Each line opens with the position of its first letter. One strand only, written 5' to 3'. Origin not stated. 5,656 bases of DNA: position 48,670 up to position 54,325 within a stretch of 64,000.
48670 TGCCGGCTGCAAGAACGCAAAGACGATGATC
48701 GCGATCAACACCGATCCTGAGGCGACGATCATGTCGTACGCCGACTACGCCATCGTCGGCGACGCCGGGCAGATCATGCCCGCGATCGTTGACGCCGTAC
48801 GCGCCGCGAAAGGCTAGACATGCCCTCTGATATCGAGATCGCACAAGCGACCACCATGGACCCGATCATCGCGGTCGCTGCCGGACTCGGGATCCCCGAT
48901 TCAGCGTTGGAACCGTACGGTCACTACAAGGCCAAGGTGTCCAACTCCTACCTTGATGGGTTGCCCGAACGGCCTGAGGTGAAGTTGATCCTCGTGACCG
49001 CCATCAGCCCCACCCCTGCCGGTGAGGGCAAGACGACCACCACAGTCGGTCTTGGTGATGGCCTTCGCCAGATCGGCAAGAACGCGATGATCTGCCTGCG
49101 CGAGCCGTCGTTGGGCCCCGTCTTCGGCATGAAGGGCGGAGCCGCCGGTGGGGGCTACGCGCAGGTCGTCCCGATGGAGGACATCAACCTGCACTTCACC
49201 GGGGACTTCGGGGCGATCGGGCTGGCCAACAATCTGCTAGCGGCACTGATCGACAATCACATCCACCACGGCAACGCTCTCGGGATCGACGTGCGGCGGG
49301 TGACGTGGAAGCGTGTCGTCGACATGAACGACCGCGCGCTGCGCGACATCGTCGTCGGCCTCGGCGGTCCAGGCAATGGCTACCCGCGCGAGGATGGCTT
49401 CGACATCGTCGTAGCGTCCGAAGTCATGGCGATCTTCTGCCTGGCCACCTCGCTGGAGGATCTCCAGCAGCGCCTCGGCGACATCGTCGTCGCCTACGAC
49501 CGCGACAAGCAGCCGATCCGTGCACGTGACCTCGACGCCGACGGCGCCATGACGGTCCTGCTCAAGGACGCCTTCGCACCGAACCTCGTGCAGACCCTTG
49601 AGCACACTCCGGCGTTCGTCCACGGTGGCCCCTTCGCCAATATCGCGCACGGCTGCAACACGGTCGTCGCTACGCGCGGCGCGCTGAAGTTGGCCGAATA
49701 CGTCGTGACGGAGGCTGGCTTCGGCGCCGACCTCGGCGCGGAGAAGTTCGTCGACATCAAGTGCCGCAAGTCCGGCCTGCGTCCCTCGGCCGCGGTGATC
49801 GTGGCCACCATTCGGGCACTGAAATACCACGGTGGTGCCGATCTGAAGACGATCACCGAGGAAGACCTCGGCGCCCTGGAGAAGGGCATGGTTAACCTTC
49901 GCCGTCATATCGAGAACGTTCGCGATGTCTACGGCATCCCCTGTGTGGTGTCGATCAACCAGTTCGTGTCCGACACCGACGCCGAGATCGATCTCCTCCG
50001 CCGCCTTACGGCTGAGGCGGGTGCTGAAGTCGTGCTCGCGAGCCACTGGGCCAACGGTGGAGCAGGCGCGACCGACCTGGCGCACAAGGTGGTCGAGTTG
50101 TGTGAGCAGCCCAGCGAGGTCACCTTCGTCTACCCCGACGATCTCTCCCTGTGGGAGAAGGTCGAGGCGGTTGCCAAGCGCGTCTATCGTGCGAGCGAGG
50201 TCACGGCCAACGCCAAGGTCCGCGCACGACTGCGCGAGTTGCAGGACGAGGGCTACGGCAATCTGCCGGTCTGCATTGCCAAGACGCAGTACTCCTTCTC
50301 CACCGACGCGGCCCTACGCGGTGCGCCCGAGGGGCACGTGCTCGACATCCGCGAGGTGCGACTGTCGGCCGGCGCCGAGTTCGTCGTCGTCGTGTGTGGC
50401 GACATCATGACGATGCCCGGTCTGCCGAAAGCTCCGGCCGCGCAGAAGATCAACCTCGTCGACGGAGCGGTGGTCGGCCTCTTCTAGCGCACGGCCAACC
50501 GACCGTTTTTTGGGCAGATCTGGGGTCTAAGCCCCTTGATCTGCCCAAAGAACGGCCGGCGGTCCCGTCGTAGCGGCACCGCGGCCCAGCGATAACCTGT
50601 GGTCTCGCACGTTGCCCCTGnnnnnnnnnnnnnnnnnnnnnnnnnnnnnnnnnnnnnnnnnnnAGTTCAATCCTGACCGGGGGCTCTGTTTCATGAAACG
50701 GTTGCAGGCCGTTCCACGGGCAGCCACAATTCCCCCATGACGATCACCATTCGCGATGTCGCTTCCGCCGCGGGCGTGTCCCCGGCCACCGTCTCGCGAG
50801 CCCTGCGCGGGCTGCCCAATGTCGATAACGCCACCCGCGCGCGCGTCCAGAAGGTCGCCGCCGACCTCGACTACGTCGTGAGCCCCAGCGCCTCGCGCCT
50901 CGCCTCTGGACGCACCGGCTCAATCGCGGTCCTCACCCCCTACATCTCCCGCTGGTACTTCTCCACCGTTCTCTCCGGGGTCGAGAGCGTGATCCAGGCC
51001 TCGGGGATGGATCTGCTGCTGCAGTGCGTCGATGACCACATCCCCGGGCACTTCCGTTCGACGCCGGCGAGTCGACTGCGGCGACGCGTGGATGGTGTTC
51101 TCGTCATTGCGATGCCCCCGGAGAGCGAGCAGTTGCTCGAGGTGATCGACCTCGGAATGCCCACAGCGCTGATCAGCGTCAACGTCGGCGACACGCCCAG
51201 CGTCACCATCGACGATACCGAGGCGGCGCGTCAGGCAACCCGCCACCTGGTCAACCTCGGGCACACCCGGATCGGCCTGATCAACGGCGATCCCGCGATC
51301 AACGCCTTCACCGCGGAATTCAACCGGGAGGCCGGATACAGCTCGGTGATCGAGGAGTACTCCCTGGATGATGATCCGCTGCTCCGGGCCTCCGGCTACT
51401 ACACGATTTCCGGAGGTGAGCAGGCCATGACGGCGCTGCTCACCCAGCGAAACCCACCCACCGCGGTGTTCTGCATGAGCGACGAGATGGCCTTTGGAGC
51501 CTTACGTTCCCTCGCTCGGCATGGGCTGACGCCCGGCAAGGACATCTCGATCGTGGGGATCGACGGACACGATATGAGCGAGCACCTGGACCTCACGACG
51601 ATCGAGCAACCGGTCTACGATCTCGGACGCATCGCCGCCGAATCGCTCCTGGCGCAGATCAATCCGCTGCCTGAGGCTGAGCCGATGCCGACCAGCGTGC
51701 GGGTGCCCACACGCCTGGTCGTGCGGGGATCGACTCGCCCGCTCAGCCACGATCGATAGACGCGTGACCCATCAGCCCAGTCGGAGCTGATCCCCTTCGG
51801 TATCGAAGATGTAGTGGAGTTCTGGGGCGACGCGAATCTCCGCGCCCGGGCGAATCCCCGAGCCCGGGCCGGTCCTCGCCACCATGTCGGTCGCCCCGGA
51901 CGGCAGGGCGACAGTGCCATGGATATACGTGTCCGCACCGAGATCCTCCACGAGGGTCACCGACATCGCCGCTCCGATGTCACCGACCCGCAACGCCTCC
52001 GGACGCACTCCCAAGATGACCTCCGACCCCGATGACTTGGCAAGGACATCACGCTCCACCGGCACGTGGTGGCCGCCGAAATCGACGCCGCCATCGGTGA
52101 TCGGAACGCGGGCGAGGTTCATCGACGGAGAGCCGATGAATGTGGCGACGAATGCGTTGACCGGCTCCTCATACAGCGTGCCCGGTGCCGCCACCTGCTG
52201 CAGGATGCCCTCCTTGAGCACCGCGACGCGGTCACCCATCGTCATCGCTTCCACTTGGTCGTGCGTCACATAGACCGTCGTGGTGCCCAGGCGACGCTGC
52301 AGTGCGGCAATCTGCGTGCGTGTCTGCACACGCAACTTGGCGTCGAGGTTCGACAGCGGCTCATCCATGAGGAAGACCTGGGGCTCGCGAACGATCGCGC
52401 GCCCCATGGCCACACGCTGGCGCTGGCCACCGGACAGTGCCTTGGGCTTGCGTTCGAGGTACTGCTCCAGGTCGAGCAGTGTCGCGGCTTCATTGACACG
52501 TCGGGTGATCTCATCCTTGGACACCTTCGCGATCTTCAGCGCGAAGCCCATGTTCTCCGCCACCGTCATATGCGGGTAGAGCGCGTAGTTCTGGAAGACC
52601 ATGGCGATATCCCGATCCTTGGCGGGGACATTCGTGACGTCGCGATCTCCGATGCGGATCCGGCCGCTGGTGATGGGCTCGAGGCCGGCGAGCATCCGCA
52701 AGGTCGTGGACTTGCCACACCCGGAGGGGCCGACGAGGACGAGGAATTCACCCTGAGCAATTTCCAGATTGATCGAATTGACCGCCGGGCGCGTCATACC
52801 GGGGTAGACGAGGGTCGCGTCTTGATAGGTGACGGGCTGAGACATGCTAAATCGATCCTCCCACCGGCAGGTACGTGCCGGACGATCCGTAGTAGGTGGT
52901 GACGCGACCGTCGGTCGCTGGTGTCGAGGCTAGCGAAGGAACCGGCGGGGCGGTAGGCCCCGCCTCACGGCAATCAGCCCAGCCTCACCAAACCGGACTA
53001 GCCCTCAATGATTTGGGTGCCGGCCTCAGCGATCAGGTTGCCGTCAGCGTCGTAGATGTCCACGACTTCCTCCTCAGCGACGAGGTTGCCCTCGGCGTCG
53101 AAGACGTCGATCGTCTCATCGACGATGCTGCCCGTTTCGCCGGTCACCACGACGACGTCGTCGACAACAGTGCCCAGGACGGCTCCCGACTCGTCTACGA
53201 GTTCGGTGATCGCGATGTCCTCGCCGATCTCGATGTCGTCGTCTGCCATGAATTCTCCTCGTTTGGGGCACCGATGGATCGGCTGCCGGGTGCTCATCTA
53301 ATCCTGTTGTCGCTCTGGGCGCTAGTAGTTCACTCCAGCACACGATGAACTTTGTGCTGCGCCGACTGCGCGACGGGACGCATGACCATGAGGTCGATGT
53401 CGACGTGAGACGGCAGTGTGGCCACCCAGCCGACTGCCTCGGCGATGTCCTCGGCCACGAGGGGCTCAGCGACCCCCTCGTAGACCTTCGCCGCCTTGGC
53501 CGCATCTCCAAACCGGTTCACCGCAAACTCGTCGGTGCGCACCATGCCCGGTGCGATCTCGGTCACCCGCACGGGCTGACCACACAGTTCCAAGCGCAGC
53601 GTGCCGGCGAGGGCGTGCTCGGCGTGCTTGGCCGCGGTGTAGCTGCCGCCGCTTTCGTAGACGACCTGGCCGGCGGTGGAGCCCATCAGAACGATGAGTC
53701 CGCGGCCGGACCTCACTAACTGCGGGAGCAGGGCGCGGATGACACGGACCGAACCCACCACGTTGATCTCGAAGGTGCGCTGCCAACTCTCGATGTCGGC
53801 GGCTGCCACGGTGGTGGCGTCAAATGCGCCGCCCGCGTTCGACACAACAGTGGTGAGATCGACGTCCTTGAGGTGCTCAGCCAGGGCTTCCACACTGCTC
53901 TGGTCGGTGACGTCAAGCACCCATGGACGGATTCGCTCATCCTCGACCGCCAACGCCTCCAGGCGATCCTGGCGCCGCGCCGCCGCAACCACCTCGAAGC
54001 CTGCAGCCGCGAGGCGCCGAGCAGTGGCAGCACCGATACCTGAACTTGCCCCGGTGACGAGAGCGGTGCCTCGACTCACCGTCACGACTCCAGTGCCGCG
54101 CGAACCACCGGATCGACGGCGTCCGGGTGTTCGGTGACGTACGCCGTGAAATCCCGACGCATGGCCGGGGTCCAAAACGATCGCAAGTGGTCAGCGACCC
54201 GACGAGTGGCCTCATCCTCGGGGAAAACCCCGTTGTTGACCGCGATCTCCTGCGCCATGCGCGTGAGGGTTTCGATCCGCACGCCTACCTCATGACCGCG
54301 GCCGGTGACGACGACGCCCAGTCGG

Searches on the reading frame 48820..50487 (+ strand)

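Call 7: search_protein_families(library=pfam, proteins=[window:48820-50487:+], max_evalue=0.01)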
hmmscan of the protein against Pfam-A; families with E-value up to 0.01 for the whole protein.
window:48820-50487:+ (555 aa): 1 family
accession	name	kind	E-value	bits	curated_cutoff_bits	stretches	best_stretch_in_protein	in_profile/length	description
PF01268.25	FTHFS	-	8e-264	876.5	27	1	3-555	2-556/556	Formate--tetrahydrofolate ligase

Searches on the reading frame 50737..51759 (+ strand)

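Call 7: search_protein_families(library=pfam, proteins=[window:50737-51759:+], max_evalue=0.01)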
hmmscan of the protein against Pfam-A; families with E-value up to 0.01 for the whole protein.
window:50737-51759:+ (340 aa): 5 families
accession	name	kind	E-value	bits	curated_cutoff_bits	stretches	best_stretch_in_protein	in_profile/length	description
PF13377.12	Peripla_BP_3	-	4.3e-29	102.2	26.5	1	169-333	2-167/167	Periplasmic binding protein-like domain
PF00532.27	Peripla_BP_1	-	2.6e-20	73.5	22.2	1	61-327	2-277/281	Periplasmic binding proteins and sugar binding domain of LacI family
PF00356.27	LacI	-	8.1e-15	54.8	27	1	4-47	1-44/46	Bacterial regulatory proteins, lacI family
PF13407.12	Peripla_BP_4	-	2e-09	37.8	35.1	1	150-307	93-253/258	Periplasmic binding protein domain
PF01381.28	HTH_3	-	0.0034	17.8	23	1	3-43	10-47/55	Helix-turn-helix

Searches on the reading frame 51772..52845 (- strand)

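Call 7: search_protein_families(library=pfam, proteins=[window:51772-52845:-], max_evalue=0.01)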
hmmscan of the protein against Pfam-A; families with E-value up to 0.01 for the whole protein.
window:51772-52845:- (357 aa): 11 families
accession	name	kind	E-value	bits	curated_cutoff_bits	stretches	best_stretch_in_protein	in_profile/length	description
PF00005.33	ABC_tran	-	6.9e-35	121.1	25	1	23-164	2-136/137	ABC transporter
PF17912.7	OB_MalK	-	6.9e-11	43.3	27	1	238-285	1-53/53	MalK OB fold domain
PF17850.7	CysA_C_terminal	-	3.3e-08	34.4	29.7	1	244-287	2-43/43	CysA C-terminal regulatory domain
PF08402.16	TOBE_2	-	6.8e-05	23.3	21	1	278-341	1-68/76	TOBE domain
PF03215.21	Rad17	-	9.3e-05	22.9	23.8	1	23-54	36-67/186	Rad17 P-loop domain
PF13401.12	AAA_22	-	0.00022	22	27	1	32-76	5-33/130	AAA domain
PF02463.25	SMC_N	-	0.0015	18.5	40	1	32-207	24-211/220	RecF/RecN/SMC N terminal domain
PF13304.12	AAA_21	-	0.0018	18.9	27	0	34-55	1-22/304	AAA domain, putative AbiEii toxin, Type IV TA system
PF03193.22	RsgA_GTPase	-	0.0038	17.5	30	1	23-63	98-137/174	RsgA GTPase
PF20720.3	nSTAND3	-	0.005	17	27.2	0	30-53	15-38/155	Novel STAND NTPase 3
PF20703.3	nSTAND1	-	0.007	16.5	27.1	0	26-61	27-60/379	Novel STAND NTPase 1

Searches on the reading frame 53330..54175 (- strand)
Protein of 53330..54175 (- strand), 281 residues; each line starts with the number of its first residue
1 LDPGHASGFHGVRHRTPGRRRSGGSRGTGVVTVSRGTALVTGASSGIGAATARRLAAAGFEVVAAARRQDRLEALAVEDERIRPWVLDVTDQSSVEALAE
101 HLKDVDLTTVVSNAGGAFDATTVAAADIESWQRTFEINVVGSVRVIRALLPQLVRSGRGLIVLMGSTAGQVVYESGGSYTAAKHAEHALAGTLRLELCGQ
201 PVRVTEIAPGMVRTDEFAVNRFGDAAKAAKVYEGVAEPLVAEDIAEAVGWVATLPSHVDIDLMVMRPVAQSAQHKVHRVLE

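Call 7: search_protein_families(library=pfam, proteins=[window:53330-54175:-], max_evalue=0.01)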
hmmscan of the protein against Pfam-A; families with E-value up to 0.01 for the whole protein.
window:53330-54175:- (281 aa): 10 families
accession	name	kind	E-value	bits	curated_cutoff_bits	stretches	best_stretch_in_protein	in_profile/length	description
PF00106.31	adh_short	-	8.6e-43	146.5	26.6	1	37-216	2-186/195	short chain dehydrogenase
PF13561.12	adh_short_C2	-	2.4e-30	106.3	27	1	42-252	1-217/236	Enoyl-(Acyl carrier protein) reductase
PF08659.16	KR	-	1.1e-12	48.7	22.6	1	36-194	1-164/180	KR domain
PF01370.27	Epimerase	-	4.2e-09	36.6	20.9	1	38-166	1-115/240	NAD dependent epimerase/dehydratase family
PF13460.12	NAD_binding_10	-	2.6e-08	34.4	27.2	1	42-126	1-80/184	NAD(P)H-binding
PF03435.24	Sacchrp_dh_NADP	-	0.00031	21.5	25.1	1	39-126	2-87/129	Saccharopine dehydrogenase NADP binding domain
PF16363.11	GDP_Man_Dehyd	-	0.0013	18.7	27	1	39-149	1-113/332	GDP-mannose 4,6 dehydratase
PF23441.1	SDR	-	0.0013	18.6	27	1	87-233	68-214/258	SDR-like rossmann domain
PF03807.23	F420_oxidored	-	0.0045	18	21.6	0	47-78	10-43/94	NADP oxidoreductase coenzyme F420-dependent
PF14520.12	HHH_5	-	0.0082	17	27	0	45-73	8-36/57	Helix-hairpin-helix domain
